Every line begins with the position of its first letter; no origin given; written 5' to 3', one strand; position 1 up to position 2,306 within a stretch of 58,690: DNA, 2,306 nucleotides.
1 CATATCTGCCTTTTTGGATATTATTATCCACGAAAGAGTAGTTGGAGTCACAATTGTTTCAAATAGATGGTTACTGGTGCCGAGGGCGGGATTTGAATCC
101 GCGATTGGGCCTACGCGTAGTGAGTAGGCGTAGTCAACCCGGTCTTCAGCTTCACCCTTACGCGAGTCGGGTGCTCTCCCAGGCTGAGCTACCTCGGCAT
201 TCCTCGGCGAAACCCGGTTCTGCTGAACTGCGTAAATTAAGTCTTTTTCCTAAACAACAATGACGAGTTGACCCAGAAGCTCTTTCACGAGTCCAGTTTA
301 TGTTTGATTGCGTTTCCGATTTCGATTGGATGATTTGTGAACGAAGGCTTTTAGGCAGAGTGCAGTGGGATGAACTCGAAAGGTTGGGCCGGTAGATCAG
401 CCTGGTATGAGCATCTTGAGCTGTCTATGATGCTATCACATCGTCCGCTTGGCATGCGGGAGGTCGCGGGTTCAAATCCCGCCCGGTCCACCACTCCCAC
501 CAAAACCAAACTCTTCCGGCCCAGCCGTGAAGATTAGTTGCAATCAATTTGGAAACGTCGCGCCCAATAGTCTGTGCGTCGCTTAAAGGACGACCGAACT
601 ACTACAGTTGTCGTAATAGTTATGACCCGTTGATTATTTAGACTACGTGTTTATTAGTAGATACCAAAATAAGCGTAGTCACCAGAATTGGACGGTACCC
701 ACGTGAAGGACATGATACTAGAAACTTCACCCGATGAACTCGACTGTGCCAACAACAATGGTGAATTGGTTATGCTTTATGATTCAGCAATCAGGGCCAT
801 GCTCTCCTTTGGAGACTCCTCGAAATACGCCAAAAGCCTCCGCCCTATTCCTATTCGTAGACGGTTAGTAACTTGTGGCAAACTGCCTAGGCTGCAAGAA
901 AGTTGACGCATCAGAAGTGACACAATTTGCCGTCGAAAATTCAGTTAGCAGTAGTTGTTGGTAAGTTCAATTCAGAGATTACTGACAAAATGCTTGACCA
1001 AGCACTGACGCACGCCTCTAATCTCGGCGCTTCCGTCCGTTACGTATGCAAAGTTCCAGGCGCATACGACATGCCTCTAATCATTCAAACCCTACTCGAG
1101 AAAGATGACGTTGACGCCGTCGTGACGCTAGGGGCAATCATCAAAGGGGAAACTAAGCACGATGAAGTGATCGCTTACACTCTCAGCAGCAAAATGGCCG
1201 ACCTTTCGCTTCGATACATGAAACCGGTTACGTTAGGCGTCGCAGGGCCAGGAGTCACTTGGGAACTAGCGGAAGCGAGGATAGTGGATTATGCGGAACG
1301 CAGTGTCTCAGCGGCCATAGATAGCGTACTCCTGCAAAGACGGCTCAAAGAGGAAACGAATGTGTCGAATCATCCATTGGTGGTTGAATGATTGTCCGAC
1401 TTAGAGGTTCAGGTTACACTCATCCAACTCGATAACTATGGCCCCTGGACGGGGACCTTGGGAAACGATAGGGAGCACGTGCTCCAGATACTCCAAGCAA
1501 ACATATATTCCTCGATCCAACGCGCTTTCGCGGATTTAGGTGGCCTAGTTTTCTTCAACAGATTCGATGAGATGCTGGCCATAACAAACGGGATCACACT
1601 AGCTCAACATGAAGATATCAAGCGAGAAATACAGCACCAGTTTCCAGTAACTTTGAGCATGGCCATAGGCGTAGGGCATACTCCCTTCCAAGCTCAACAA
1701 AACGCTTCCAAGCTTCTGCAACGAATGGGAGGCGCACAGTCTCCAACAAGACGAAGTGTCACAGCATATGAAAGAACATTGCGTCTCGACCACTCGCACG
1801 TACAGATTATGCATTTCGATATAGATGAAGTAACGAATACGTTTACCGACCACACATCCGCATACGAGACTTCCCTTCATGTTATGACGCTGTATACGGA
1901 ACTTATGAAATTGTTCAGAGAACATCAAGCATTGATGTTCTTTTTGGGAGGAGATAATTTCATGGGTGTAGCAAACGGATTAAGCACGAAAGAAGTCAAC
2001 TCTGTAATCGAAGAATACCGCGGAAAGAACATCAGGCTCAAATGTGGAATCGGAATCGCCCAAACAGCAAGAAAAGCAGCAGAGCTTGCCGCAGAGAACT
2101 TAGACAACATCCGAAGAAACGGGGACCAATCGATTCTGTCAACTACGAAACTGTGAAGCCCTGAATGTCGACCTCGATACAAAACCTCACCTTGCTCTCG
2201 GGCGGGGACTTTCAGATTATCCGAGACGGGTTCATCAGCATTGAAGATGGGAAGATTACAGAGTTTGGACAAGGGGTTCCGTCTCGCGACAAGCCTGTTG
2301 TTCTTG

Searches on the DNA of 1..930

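Call 56: search_rna_families(source=window, start=1, end=930, threshold=evalue, max_evalue=1, show_alignments=2)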
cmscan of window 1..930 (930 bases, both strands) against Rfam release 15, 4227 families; matches with E-value up to 1: 2.
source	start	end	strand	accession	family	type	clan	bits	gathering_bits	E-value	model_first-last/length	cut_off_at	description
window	78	198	-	RF00005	tRNA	Gene; tRNA;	CL00001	38.7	29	1.9e-06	1-71/71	no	tRNA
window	386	493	+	RF00023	tmRNA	Gene;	CL00001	29.2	47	8.2e-10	1-374/374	no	transfer-messenger RNA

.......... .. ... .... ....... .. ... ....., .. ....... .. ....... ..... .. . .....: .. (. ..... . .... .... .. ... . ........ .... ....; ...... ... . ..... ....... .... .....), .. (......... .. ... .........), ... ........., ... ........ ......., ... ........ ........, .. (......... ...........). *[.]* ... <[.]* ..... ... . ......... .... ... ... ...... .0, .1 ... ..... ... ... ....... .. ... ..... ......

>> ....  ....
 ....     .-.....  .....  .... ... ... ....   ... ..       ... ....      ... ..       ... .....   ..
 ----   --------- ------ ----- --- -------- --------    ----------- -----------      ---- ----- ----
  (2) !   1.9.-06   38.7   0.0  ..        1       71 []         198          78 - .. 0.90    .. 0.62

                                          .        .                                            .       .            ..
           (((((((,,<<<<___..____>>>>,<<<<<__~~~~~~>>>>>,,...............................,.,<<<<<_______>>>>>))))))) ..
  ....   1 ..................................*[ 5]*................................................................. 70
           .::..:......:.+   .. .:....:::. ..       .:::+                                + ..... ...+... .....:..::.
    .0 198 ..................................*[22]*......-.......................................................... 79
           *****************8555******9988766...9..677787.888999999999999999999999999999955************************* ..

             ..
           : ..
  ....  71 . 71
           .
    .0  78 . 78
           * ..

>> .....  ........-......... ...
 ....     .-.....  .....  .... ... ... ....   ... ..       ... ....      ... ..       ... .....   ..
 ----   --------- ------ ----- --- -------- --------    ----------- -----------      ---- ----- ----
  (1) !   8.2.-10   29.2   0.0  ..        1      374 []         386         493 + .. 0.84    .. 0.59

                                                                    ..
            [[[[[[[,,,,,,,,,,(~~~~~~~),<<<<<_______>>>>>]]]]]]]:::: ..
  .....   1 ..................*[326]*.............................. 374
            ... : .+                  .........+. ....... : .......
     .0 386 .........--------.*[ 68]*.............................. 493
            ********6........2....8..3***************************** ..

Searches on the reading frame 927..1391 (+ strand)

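Call 3: search_protein_families(library=pfam, proteins=[window:927-1391:+])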
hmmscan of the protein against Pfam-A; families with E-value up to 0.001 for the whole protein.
window:927-1391:+ (154 aa): 1 family
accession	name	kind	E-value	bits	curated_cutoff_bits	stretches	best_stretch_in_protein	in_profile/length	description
PF00885.24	DMRL_synthase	-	1.1e-33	116.5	26.7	1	5-136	2-137/139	6,7-dimethyl-8-ribityllumazine synthase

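Call 4: search_protein_families(library=ncbifam, proteins=[window:927-1391:+])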
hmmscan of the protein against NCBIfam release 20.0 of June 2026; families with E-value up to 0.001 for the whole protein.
window:927-1391:+ (154 aa): 4 families
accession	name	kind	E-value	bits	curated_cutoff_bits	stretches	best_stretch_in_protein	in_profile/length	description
TIGR00114.1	lumazine-synth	equivalog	6.3e-36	123.5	84.6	1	6-134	2-132/138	6,7-dimethyl-8-ribityllumazine synthase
NF000814.0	PRK00061.2-2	equivalog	6e-18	65.1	174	1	3-119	16-133/160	6,7-dimethyl-8-ribityllumazine synthase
NF009084.0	PRK12419.1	equivalog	2.8e-07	30.2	160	1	5-108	14-119/166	6,7-dimethyl-8-ribityllumazine synthase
TIGR01506.1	ribC_arch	equivalog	0.0002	21.3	100.55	1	36-89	28-80/151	riboflavin synthase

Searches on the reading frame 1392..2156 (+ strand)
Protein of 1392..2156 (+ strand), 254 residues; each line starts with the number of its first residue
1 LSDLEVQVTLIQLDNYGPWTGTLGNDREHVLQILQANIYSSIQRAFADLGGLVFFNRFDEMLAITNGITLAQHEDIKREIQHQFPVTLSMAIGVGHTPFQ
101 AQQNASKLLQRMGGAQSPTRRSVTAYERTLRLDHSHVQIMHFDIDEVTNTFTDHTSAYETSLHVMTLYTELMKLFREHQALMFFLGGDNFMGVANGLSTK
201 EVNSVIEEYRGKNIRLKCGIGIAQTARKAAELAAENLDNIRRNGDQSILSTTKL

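Call 3: search_protein_families(library=pfam, proteins=[window:1392-2156:+])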
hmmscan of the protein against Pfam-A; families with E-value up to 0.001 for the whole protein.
window:1392-2156:+ (254 aa): 2 families
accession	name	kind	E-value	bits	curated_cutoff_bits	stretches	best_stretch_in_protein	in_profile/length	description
PF05165.17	GCH_III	-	4e-77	259.3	21.3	1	8-245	1-237/246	GTP cyclohydrolase III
PF24898.2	GGDEF_GdpP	-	0.00092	19.9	30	0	74-107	69-102/126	Cyclic-di-AMP phosphodiesterase GdpP-like, GGDEF domain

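Call 4: search_protein_families(library=ncbifam, proteins=[window:1392-2156:+])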
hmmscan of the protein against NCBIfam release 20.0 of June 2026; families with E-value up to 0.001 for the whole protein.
window:1392-2156:+ (254 aa): 1 family
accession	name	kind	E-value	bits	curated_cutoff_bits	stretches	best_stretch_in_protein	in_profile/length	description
NF002587.0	PRK02240.1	subfamily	5.5e-79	265.5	306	1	5-247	3-249/257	GTP cyclohydrolase IIa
